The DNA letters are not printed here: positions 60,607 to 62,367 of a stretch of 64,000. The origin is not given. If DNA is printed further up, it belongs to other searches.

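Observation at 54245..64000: Eukaryotic-like phospho-signalling operon: LRR, Zn-FHA, PP2C, pseudokinase, two kinases, MORN receptor and Sel1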

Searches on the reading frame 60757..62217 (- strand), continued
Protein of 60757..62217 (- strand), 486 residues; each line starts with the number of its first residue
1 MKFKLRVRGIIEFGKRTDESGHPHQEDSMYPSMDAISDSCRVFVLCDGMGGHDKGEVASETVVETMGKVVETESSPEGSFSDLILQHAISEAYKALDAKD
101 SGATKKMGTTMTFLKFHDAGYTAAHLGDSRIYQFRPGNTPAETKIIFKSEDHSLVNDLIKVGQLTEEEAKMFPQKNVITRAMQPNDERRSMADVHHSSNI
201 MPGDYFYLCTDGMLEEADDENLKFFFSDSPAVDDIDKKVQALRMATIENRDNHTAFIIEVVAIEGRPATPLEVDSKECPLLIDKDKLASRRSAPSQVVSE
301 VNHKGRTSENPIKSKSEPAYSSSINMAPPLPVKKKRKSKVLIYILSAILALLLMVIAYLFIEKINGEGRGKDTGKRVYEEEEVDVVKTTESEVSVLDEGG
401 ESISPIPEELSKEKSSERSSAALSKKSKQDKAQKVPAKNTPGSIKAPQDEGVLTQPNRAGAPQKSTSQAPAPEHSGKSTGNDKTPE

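Call 50: find_encoding_contigs(protein=P0082, flank=10000, max_places=2)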
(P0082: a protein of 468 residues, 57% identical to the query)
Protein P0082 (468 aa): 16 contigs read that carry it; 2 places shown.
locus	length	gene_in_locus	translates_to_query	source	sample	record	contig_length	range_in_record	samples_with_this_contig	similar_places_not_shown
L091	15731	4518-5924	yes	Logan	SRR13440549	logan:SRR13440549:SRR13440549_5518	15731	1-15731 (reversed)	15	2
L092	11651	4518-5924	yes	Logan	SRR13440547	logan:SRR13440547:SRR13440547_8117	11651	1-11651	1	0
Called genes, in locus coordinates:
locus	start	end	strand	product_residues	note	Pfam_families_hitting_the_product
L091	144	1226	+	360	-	PF13306:LRR_5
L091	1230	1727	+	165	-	-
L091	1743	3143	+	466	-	-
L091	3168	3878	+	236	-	PF00656:Peptidase_C14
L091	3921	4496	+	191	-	PF00498:FHA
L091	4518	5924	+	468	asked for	PF13672:PP2C_2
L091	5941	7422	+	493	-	PF00069:Pkinase, PF07714:PK_Tyr_Ser-Thr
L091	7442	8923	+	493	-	PF00069:Pkinase, PF07714:PK_Tyr_Ser-Thr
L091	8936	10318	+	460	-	PF00069:Pkinase, PF07714:PK_Tyr_Ser-Thr, PF01636:APH (faint)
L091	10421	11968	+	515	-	PF00069:Pkinase, PF07714:PK_Tyr_Ser-Thr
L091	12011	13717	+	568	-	PF00069:Pkinase, PF07714:PK_Tyr_Ser-Thr, PF01636:APH (faint), PF02493:MORN (faint)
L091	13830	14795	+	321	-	PF23310:TPR_27 (faint), PF08238:Sel1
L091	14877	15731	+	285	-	?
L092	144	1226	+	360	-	PF13306:LRR_5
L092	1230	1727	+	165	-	-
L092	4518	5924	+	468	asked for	PF13672:PP2C_2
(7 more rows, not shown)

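Call 53: find_encoding_contigs(protein=P0080, flank=10000, max_places=3)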
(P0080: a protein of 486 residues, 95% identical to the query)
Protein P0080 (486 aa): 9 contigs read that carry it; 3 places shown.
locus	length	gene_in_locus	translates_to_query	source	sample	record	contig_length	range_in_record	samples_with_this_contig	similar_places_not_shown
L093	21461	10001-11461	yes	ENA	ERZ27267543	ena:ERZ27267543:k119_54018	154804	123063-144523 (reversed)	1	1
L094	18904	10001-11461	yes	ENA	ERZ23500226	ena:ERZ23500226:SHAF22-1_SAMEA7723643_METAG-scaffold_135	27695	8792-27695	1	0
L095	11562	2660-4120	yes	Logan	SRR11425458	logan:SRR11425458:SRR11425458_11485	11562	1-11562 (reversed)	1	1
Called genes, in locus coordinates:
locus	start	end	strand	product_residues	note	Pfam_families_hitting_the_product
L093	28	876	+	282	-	PF04085:MreC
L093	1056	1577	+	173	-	-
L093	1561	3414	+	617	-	PF03717:PBP_dimer, PF00905:Transpeptidase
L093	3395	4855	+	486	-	PF01098:FTSW_RODA_SPOVE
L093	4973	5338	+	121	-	-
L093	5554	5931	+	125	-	-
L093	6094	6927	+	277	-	PF00795:CN_hydrolase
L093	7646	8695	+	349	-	PF13306:LRR_5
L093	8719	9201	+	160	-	-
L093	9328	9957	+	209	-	-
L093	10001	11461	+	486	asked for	PF13672:PP2C_2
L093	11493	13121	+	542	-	PF07714:PK_Tyr_Ser-Thr, PF00069:Pkinase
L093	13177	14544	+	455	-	PF00069:Pkinase, PF07714:PK_Tyr_Ser-Thr, PF03109:ABC1 (weak)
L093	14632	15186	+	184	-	-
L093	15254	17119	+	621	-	PF00069:Pkinase, PF07714:PK_Tyr_Ser-Thr, PF03109:ABC1 (weak)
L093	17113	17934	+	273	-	PF08238:Sel1 (weak)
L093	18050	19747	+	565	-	PF00749:tRNA-synt_1c, PF03950:tRNA-synt_1c_C, PF20974:tRNA-synt_1c_C2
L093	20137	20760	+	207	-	PF21176:RecR_HhH, PF02132:RecR_ZnF (weak), PF01751:Toprim (weak), PF13662:Toprim_4, PF21175:RecR_C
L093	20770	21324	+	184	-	PF13302:Acetyltransf_3, PF00583:Acetyltransf_1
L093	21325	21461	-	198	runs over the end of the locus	PF02622:DUF179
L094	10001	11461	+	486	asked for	PF13672:PP2C_2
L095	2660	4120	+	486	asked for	PF13672:PP2C_2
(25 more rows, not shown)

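Call 58: list_cluster_members(proteins=[P0109, P0116, P0117, P0131, P0192, P0106, P0139, P0101, P0166, P0105])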
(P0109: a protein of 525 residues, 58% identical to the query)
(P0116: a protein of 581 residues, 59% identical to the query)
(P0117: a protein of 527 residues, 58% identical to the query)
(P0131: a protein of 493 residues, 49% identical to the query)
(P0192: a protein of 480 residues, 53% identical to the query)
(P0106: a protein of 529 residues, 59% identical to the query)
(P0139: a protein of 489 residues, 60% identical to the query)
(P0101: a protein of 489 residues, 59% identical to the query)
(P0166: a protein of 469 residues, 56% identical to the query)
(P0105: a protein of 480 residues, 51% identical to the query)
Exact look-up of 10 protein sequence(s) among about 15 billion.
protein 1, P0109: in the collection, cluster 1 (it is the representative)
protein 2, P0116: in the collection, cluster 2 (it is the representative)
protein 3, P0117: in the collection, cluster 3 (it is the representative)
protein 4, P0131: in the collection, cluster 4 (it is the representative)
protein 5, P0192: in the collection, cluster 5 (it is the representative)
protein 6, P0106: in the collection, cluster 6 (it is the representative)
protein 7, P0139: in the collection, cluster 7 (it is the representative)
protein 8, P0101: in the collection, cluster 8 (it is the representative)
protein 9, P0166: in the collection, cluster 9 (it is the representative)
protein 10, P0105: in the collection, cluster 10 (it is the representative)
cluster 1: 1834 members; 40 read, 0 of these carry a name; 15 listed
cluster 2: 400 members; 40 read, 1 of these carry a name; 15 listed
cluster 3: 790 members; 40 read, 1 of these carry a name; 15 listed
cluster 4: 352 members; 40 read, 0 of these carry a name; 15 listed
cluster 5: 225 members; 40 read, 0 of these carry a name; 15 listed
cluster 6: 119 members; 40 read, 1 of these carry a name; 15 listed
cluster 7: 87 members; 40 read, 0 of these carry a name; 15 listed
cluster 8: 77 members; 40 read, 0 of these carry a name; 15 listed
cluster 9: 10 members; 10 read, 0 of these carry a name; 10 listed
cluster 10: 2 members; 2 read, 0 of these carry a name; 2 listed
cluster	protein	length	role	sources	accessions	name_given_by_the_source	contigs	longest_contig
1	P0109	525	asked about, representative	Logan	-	-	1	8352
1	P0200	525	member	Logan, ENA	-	-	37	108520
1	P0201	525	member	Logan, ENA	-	-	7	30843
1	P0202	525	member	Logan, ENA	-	-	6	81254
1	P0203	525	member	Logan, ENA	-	-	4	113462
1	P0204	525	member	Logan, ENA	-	-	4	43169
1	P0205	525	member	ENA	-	-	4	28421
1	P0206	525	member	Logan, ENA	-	-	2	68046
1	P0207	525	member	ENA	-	-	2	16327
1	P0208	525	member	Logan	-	-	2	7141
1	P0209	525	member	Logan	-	-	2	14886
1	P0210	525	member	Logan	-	-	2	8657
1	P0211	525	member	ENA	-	-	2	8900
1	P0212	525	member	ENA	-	-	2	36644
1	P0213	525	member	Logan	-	-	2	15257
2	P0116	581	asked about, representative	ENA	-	-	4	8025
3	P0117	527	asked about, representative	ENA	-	-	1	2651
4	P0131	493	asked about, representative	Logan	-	-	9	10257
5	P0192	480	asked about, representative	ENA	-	-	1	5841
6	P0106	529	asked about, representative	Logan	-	-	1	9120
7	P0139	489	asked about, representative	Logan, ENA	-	-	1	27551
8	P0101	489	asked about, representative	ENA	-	-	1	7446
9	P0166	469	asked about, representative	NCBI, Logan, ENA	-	-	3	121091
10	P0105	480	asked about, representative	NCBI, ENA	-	-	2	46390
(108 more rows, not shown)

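Call 63: search_solved_structures(query=window:60757-62217:-, max_evalue=0.001, show_alignments=1)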
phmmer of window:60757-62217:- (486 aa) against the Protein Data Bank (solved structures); distinct sequences matched with E-value up to 0.001: 17.
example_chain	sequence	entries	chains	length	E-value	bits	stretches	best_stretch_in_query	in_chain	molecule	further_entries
2pk0_A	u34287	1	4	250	2.4e-23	86.2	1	42-240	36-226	Serine/threonine protein phosphatase Stp1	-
6ihw_A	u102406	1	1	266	7.1e-22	81.4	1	40-265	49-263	Phosphorylated protein phosphatase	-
6ihl_A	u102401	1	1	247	1.5e-21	80.3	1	40-265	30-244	Phosphorylated protein phosphatase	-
5f1m_A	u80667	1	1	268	1.8e-21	80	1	40-265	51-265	Phosphorylated protein phosphatase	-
6ihr_A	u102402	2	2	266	1.8e-21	80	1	40-265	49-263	Phosphorylated protein phosphatase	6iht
6ihs_A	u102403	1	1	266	1.9e-21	80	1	40-265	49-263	Phosphorylated protein phosphatase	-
6ihv_A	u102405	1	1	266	2.6e-21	79.6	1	40-265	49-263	Phosphorylated protein phosphatase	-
6ihu_A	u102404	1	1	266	4.8e-21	78.7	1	40-265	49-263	Phosphorylated protein phosphatase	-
2j82_A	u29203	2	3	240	5.4e-21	78.5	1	40-259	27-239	PROTEIN SERINE-THREONINE PHOSPHATASE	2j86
5iti_A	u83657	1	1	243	5.6e-21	78.4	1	40-259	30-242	Protein serin-threonin phosphatase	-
6jkv_A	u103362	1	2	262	1e-20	77.6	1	39-232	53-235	PppA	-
2xzv_A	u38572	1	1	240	7.1e-20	74.8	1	40-259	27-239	PROTEIN SERIN-THREONIN PHOSPHATASE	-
2y09_A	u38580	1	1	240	7.1e-20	74.8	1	40-259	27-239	PROTEIN SERIN-THREONIN PHOSPHATASE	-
5d2u_A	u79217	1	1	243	1.4e-19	73.9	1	40-259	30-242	Protein serin-threonin phosphatase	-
2cm1_A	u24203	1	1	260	2.2e-18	69.9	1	26-225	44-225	SERINE THREONINE PROTEIN PHOSPHATASE PSTP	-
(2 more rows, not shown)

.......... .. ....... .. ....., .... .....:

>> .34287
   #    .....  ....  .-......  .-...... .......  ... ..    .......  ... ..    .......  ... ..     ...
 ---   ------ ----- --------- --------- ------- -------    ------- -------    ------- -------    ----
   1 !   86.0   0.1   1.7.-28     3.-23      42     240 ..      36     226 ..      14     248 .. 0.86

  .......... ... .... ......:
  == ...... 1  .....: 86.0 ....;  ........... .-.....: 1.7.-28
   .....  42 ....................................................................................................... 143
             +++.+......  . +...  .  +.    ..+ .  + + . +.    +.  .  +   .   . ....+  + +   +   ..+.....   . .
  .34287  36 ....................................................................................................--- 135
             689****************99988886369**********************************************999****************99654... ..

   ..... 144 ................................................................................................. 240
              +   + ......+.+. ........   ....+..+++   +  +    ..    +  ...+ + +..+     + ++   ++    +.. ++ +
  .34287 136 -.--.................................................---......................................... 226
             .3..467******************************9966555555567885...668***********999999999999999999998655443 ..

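Call 77: search_protein_families(library=pfam, proteins=[L008:13023-15173:+, L008:17265-19355:+, L037:6414-8678:+, L037:11455-13713:+, L091:10421-11968:+, L091:12011-13717:+, L091:5941-7422:+, L091:7442-8923:+, L091:1743-3143:+, L091:1230-1727:+], max_evalue=0.01)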
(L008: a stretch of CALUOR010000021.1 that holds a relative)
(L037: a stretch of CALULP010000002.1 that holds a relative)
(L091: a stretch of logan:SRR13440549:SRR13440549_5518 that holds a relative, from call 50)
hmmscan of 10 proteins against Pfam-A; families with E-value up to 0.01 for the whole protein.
L008:13023-15173:+ (716 aa): 15 families
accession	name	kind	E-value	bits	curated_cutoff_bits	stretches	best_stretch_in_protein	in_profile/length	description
PF08238.18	Sel1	-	4.9e-43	144.5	30.7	4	629-663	2-36/36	Sel1 repeat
PF00069.31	Pkinase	-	3.2e-41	141.9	31.7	1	20-250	1-198/263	Protein kinase domain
PF07714.23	PK_Tyr_Ser-Thr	-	1.1e-29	104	23.1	1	21-288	2-248/258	Protein tyrosine and serine/threonine kinase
PF03109.22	ABC1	-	3.1e-10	40.1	22.9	1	84-196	114-220/244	ABC1 atypical kinase-like domain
PF01636.29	APH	-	1.8e-06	28.3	23.2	0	165-190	171-197/239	Phosphotransferase enzyme family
PF13432.12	TPR_16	-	3.2e-06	27.9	32.7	0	554-589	25-60/65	Tetratricopeptide repeat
PF23310.1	TPR_27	-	5.2e-05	23.3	27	1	556-625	24-94/110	Plant tetratrico peptide repeats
PF06293.20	Kdo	-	0.00022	21.1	21.3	1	129-188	104-167/207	Lipopolysaccharide kinase (Kdo/WaaP) family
PF12895.13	ANAPC3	-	0.00024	21.8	27.2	0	550-603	13-67/82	Anaphase-promoting complex, cyclosome, subunit 3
PF07719.23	TPR_2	-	0.00065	20.1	27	1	561-588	2-29/34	Tetratricopeptide repeat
PF01163.29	RIO1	-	0.00072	19.7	22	1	88-190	53-151/187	RIO domain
PF13424.12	TPR_12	-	0.0012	19.4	30.1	0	564-621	7-70/77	Tetratricopeptide repeat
PF13181.12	TPR_8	-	0.0016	18.9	25.7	1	561-588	2-29/34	Tetratricopeptide repeat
PF14531.12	Kinase-like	-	0.0036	17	25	1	157-253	159-255/289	Kinase-like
PF13174.12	TPR_6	-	0.0062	17.6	26.3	0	594-617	2-21/33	Tetratricopeptide repeat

L008:17265-19355:+ (696 aa): 10 families
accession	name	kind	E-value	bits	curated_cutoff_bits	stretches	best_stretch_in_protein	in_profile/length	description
PF08238.18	Sel1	-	5.8e-60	198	30.7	6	469-504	1-36/36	Sel1 repeat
PF00069.31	Pkinase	-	3.4e-39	135.3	31.7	1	31-261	1-198/263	Protein kinase domain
PF07714.23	PK_Tyr_Ser-Thr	-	3.2e-29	102.5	23.1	1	32-300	2-249/258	Protein tyrosine and serine/threonine kinase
PF03109.22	ABC1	-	6.6e-09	35.7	22.9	1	97-207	116-220/244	ABC1 atypical kinase-like domain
PF23310.1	TPR_27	-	4.4e-07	30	27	1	597-661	11-75/110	Plant tetratrico peptide repeats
PF01636.29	APH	-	2.3e-06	28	23.2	0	176-201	171-197/239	Phosphotransferase enzyme family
PF13432.12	TPR_16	-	2.6e-05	25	32.7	0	608-648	23-64/65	Tetratricopeptide repeat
PF06293.20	Kdo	-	0.00015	21.7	21.3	1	140-199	104-167/207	Lipopolysaccharide kinase (Kdo/WaaP) family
PF01163.29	RIO1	-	0.00083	19.5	22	1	90-201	44-151/187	RIO domain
PF12895.13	ANAPC3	-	0.0083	16.8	27.2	0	598-648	5-56/82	Anaphase-promoting complex, cyclosome, subunit 3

L037:6414-8678:+ (754 aa): 6 families
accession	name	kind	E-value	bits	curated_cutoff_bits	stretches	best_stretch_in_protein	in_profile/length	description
PF08238.18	Sel1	-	2.7e-85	278.2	30.7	8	489-523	1-35/36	Sel1 repeat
PF00069.31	Pkinase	-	4.5e-41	141.4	31.7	1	55-278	1-197/263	Protein kinase domain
PF07714.23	PK_Tyr_Ser-Thr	-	3e-27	96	23.1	1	57-278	3-205/258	Protein tyrosine and serine/threonine kinase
PF01636.29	APH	-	8e-09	36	23.2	1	118-193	39-112/239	Phosphotransferase enzyme family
PF03109.22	ABC1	-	7.6e-08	32.2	22.9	1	134-226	129-220/244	ABC1 atypical kinase-like domain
PF06293.20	Kdo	-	5e-05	23.3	21.3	1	145-221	90-170/207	Lipopolysaccharide kinase (Kdo/WaaP) family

L037:11455-13713:+ (752 aa): 9 families
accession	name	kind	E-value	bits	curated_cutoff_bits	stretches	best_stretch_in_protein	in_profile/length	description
PF08238.18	Sel1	-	1.2e-85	279.3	30.7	8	512-547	1-36/36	Sel1 repeat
PF00069.31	Pkinase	-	6.7e-42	144.1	31.7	1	17-241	1-198/263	Protein kinase domain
PF07714.23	PK_Tyr_Ser-Thr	-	5.2e-25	88.6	23.1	1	19-242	3-207/258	Protein tyrosine and serine/threonine kinase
PF01636.29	APH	-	3.1e-10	40.7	23.2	1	79-153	38-110/239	Phosphotransferase enzyme family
PF03109.22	ABC1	-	1.6e-08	34.4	22.9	1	97-188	130-220/244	ABC1 atypical kinase-like domain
PF06293.20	Kdo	-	7.5e-06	26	21.3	1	107-183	90-170/207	Lipopolysaccharide kinase (Kdo/WaaP) family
PF13432.12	TPR_16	-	1e-05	26.3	32.7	1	372-433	1-60/65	Tetratricopeptide repeat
PF23310.1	TPR_27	-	0.00093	19.3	27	0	368-418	28-79/110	Plant tetratrico peptide repeats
PF10039.14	DUF2275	-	0.0036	17.9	24.6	1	328-365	20-57/210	Predicted integral membrane protein (DUF2275)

L091:10421-11968:+ (515 aa): 5 families
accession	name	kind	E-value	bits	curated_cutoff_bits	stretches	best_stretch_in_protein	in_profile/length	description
PF00069.31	Pkinase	-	3.4e-29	102.5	31.7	1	23-291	1-256/263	Protein kinase domain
PF07714.23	PK_Tyr_Ser-Thr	-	7.6e-19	68.5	23.1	1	26-286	4-248/258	Protein tyrosine and serine/threonine kinase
PF03109.22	ABC1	-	0.00021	21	22.9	1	91-194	120-220/244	ABC1 atypical kinase-like domain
PF01163.29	RIO1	-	0.00022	21.3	22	1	86-186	53-149/187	RIO domain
PF01636.29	APH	-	0.0014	18.9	23.2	0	162-188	170-197/239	Phosphotransferase enzyme family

L091:12011-13717:+ (568 aa): 7 families
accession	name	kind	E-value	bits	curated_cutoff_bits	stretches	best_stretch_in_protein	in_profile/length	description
PF00069.31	Pkinase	-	1.3e-34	120.2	31.7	1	32-262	1-202/263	Protein kinase domain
PF07714.23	PK_Tyr_Ser-Thr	-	1.4e-23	84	23.1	1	34-298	3-249/258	Protein tyrosine and serine/threonine kinase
PF02493.26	MORN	-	1.5e-05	25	22.5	1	496-517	1-22/23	MORN repeat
PF01636.29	APH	-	1.9e-05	25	23.2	0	170-198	168-197/239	Phosphotransferase enzyme family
PF03109.22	ABC1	-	9.2e-05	22.1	22.9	1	127-204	144-220/244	ABC1 atypical kinase-like domain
PF17667.7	Pkinase_fungal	-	0.00089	18.5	24.1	1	163-215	298-356/387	Fungal protein kinase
PF14531.12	Kinase-like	-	0.00092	19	25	1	109-258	104-252/289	Kinase-like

L091:5941-7422:+ (493 aa): 4 families
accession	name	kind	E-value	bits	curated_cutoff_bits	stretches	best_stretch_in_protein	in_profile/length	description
PF00069.31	Pkinase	-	1.3e-31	110.4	31.7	1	20-246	1-199/263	Protein kinase domain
PF07714.23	PK_Tyr_Ser-Thr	-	3.3e-20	72.9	23.1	1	22-245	3-206/258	Protein tyrosine and serine/threonine kinase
PF03109.22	ABC1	-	0.00096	18.8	22.9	1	110-190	140-219/244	ABC1 atypical kinase-like domain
PF05445.17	Pox_ser-thr_kin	-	0.0032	16.9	19.7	1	141-184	282-325/434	Poxvirus serine/threonine protein kinase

L091:7442-8923:+ (493 aa): 4 families
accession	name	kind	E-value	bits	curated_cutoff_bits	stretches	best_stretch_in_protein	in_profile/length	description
PF00069.31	Pkinase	-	3.1e-31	109.2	31.7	1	19-244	1-198/263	Protein kinase domain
PF07714.23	PK_Tyr_Ser-Thr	-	9.9e-17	61.5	23.1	1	51-241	14-203/258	Protein tyrosine and serine/threonine kinase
PF03109.22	ABC1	-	0.00013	21.6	22.9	1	37-185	68-215/244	ABC1 atypical kinase-like domain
PF01636.29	APH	-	0.0002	21.7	23.2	0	156-184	168-197/239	Phosphotransferase enzyme family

L091:1743-3143:+ (466 aa): 2 families
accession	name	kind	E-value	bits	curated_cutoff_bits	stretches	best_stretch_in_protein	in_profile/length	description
PF13202.12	EF-hand_5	-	0.002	17.9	25.9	1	247-262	7-22/25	EF hand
PF00036.39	EF-hand_1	-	0.0038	17.1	25.4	1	247-264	8-25/29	EF hand domain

L091:1230-1727:+ (165 aa): 0 families
